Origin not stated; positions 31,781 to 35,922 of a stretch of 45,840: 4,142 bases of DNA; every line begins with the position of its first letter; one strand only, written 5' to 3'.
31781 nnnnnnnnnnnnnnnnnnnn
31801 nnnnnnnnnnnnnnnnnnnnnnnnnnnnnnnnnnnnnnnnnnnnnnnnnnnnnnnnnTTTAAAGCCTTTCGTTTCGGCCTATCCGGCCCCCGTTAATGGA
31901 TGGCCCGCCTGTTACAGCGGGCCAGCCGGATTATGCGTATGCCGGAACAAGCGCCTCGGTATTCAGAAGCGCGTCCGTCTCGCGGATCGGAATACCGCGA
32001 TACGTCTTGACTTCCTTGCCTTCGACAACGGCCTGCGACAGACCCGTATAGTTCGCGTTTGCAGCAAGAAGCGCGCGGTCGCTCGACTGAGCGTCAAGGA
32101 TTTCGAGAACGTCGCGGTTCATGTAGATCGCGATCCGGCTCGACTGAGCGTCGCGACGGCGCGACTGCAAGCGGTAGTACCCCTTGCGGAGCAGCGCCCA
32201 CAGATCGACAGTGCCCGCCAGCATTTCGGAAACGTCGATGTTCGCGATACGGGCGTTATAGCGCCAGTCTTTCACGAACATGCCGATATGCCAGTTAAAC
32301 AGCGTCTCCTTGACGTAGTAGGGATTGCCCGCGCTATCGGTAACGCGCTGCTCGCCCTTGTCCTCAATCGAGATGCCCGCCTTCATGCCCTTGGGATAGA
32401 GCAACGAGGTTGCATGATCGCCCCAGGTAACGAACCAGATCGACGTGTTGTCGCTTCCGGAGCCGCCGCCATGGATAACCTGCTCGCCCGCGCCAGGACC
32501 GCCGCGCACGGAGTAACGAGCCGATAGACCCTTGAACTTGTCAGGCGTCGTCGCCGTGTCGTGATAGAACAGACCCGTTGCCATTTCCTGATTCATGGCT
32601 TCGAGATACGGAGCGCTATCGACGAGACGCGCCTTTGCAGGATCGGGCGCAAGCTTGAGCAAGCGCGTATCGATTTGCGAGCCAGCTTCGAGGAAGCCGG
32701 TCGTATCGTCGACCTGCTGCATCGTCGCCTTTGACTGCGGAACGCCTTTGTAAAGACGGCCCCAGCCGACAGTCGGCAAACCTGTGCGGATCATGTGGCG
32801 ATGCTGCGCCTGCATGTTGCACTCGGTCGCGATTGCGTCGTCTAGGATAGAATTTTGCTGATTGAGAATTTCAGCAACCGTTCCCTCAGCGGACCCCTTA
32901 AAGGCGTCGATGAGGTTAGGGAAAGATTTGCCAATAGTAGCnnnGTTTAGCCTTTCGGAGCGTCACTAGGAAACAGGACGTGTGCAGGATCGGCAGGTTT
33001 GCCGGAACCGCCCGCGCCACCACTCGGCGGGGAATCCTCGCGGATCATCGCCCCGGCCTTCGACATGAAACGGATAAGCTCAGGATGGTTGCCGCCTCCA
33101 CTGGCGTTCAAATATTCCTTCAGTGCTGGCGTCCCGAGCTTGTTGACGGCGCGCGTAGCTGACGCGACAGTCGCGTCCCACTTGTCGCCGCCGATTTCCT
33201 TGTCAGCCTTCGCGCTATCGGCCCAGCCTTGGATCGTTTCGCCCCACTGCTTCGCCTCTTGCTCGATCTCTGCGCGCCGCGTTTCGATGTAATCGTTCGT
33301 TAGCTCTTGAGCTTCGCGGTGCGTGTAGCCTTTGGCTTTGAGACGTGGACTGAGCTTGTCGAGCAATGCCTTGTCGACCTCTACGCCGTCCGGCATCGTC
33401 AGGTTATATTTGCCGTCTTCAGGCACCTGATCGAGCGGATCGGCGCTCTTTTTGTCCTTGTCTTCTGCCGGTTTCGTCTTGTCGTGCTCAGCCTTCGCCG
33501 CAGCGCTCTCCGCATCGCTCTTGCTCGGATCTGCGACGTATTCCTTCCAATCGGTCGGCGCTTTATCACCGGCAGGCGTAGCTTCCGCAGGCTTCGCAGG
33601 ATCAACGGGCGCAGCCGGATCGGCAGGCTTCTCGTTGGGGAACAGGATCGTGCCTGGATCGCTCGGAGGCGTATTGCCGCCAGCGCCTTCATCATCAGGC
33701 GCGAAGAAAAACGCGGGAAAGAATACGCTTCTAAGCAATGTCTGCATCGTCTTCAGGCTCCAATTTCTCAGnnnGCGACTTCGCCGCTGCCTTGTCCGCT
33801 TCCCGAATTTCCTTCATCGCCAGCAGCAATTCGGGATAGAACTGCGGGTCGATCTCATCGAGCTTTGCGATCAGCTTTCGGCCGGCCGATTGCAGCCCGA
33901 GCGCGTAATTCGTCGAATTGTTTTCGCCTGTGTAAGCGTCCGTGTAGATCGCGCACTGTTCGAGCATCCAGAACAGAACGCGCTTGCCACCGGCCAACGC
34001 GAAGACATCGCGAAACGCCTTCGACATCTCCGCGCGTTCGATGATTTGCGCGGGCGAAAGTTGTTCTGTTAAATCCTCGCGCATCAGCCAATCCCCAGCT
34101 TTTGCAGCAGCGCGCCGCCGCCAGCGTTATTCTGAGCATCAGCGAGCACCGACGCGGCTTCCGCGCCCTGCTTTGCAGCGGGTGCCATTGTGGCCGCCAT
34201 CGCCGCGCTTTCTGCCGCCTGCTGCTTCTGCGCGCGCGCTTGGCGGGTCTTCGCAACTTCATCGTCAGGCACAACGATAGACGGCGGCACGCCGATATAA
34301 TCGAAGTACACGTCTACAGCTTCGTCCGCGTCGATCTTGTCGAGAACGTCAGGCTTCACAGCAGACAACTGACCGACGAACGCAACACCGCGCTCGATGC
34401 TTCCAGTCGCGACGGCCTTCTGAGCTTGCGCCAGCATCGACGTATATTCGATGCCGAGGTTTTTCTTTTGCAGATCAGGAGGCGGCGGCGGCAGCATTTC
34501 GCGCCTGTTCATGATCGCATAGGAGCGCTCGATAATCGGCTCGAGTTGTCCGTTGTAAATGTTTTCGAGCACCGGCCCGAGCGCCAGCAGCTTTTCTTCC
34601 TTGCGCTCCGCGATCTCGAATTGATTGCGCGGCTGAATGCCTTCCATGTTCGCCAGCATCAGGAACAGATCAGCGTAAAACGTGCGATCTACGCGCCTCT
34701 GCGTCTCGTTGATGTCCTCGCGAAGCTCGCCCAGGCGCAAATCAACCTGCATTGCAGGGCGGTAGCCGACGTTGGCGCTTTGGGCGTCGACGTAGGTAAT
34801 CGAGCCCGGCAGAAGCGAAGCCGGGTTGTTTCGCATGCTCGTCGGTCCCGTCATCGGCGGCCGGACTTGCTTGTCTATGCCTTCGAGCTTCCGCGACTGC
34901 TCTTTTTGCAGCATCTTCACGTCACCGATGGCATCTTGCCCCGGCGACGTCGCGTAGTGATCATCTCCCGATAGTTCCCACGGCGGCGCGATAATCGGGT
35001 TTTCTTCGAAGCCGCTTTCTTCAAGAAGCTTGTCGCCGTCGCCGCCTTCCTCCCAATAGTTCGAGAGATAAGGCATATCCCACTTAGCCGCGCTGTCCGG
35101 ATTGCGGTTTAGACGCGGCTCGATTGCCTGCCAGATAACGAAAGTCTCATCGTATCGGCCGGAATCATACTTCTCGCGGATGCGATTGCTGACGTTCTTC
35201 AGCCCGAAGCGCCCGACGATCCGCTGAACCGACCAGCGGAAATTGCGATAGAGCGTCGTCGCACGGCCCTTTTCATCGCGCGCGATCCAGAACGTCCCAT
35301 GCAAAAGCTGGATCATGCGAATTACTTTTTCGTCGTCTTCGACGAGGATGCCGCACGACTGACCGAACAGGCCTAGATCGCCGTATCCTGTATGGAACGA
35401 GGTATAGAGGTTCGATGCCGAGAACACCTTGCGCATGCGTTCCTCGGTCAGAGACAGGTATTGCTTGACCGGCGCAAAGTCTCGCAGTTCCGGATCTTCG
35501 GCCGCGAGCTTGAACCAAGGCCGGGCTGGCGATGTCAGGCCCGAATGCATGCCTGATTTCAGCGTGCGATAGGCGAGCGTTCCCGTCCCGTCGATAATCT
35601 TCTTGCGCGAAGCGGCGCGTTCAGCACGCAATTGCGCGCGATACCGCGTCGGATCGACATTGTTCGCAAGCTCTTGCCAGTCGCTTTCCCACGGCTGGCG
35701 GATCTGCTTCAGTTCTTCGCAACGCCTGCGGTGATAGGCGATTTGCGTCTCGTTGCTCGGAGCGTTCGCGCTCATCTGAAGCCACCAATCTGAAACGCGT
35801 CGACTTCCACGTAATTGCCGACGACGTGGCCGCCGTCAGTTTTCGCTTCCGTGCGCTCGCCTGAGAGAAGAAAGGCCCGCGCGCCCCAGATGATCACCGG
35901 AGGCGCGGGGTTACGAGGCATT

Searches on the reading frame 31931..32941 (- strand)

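Call 32: search_protein_families(library=phrogs, proteins=[window:31931-32941:-], max_evalue=0.001)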
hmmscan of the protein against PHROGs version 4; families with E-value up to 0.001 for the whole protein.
window:31931-32941:- (336 aa): 1 family
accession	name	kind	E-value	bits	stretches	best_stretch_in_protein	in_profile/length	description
phrog_212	-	head and packaging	6e-63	214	2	17-144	15-147/301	major head protein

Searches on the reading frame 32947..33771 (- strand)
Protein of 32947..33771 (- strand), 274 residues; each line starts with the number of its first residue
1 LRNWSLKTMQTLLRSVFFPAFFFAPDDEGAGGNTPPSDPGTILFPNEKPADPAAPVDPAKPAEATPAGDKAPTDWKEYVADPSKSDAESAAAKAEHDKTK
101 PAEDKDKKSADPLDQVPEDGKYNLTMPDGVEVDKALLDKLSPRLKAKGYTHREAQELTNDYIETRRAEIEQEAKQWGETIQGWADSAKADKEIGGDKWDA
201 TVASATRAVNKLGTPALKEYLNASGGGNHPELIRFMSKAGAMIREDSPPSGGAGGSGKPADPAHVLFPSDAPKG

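Call 32: search_protein_families(library=phrogs, proteins=[window:32947-33771:-], max_evalue=0.001)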
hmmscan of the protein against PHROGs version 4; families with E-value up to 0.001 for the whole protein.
window:32947-33771:- (274 aa): 3 families
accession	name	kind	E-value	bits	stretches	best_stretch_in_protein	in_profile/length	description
phrog_458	-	other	4.8e-45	155.4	1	46-269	14-244/246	protease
phrog_30010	-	unknown function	4.4e-28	99.3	1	82-247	20-178/517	-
phrog_3742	-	unknown function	8.9e-13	49.8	1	36-260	15-247/287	-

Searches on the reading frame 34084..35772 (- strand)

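Call 32: search_protein_families(library=phrogs, proteins=[window:34084-35772:-], max_evalue=0.001)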
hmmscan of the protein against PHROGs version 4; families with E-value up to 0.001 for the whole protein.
window:34084-35772:- (562 aa): 4 families
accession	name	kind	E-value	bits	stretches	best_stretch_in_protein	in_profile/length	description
phrog_332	-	connector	3.1e-155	518.7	1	6-541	6-546/560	head-tail adaptor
phrog_21643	-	unknown function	1.3e-54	186.1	1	316-541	32-248/268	-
phrog_21528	-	unknown function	8.3e-40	137.6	1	16-224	8-220/224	-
phrog_449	-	connector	3.4e-19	69.7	2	15-308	9-293/520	head-tail adaptor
